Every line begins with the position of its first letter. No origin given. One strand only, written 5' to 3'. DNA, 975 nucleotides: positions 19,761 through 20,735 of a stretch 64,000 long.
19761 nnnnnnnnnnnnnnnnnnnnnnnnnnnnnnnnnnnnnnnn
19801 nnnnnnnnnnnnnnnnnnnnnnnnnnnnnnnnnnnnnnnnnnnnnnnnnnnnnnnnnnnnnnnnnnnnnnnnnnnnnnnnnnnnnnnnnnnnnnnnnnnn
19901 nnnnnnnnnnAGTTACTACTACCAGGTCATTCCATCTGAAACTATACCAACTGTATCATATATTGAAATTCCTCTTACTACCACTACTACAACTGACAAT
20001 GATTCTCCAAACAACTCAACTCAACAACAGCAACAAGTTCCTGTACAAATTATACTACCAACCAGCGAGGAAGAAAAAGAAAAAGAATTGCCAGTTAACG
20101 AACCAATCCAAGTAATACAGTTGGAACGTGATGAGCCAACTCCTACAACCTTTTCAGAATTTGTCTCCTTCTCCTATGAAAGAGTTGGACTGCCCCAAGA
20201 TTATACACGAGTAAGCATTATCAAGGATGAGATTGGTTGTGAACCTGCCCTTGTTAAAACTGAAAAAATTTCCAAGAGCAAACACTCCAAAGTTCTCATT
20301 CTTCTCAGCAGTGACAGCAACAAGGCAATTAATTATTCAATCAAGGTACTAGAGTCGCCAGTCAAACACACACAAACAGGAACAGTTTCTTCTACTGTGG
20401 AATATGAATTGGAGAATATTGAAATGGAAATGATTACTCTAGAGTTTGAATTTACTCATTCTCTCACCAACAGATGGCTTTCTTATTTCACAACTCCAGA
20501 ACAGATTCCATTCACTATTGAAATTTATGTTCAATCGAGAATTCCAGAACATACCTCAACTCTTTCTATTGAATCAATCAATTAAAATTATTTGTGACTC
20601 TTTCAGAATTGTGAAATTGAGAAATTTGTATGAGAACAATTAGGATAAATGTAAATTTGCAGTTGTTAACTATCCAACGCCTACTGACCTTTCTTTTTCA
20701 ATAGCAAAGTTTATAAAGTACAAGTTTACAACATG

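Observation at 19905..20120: Cytoplasmic kinase gene switches reading frame after the kinase domain without a recognisable intron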

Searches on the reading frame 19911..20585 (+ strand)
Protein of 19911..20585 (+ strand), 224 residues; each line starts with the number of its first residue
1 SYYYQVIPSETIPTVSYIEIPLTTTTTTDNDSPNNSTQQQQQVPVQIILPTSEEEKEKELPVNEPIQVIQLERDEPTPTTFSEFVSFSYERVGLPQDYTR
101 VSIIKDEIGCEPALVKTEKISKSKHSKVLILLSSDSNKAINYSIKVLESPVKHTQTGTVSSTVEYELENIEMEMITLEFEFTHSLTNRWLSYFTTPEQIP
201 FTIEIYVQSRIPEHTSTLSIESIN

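Call 8: search_protein_families(library=pfam, proteins=[window:19911-20585:+], max_evalue=0.1)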
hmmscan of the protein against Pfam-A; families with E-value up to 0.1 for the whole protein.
window:19911-20585:+ (224 aa): 1 family
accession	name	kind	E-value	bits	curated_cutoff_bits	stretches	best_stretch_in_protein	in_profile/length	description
PF23006.1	Tor_FN3_1st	-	0.04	14.2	25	1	117-145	51-79/115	Tyrosine-protein kinase receptor torso, first FN3 domain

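Call 9: find_homologous_proteins(query=window:19911-20585:+, max_evalue=0.01)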
Query window:19911-20585:+: 179 candidates shared short words with the query, none scored E <= 0.01.

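Call 41: search_protein_representatives(protein=window:19926-20582:+)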
Query: 219 residues. Proteins with E-value up to 0.001 (for the whole library): 1; up to 1e-10: 1; up to 1e-30: 1. The best 1 are listed.
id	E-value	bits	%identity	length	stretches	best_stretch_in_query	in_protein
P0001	3.8e-128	441.0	99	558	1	1-219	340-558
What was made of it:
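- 19923..20585 (+): Continuation of the same gene in the shifted frame. An unconserved T/S/P/Q/E-rich linker (about 19923..20200) is followed by a conserved C-terminal beta-sandwich domain (about 20202..20534) and the TAA stop at 20583-20585. Call 41: P0001 residues 340-558 are 99% identical.
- On GOLD-domain-like beta-sandwich (for the C-terminal domain): Call 41: no sequence relatives outside this cluster at library-wide significance.
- Tried and rejected: The exhaustive search (call 41) finds P0001 at 3.8e-128, so this is a limitation of that tool's index and not evidence of absence. Exhaustive search with the tail (call 41).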

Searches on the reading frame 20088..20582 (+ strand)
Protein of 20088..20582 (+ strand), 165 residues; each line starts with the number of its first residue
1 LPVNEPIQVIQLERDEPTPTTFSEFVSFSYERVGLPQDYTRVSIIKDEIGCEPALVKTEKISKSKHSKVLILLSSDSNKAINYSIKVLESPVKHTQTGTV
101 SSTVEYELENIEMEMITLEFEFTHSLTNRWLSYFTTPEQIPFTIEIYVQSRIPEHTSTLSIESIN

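Call 46: find_homologous_proteins(query=window:20088-20582:+, max_evalue=0.001)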
Query window:20088-20582:+: 98 candidates shared short words with the query, none scored E <= 0.001.
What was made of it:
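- Tried and rejected: Tail-only word-index searches (calls 9, 46).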

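Call 47: predict_structure(alignment_id=A3)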
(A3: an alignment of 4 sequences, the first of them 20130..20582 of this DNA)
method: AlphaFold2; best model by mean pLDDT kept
length: 151 residues; sequences in the alignment: 4
mean_pLDDT: 73.4   pTM: 0.68
mean pLDDT of the five models: 73.4, 72.9, 72.8, 72.1, 70.4
residues with pLDDT >= 90: 35; 70-90: 61; 50-70: 28; < 50: 27
segments of 3 or more residues with pLDDT < 50: 1-19, 139-145
pLDDT, mean of each block of 10 residues (from residue 1): 37 41 81 85 91 88 81 78 82 82 90 65 79 74 48 46
secondary structure, 60 per line:
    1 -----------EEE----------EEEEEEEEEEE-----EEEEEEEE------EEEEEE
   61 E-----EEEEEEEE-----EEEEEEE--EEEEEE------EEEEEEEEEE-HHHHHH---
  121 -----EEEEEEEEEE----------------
elements in order: E12-14 E25-35 E41-48 E55-61 E67-74 E80-86 E89-94 E101-110 H112-117 E126-135
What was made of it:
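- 19923..20585 (+): Call 47: pLDDT is 78-91 over most of the domain (one 10-residue block at 65).
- It folds confidently as a beta-sandwich (call 47).
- Tried and rejected: The tail was therefore modelled separately (call 47).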
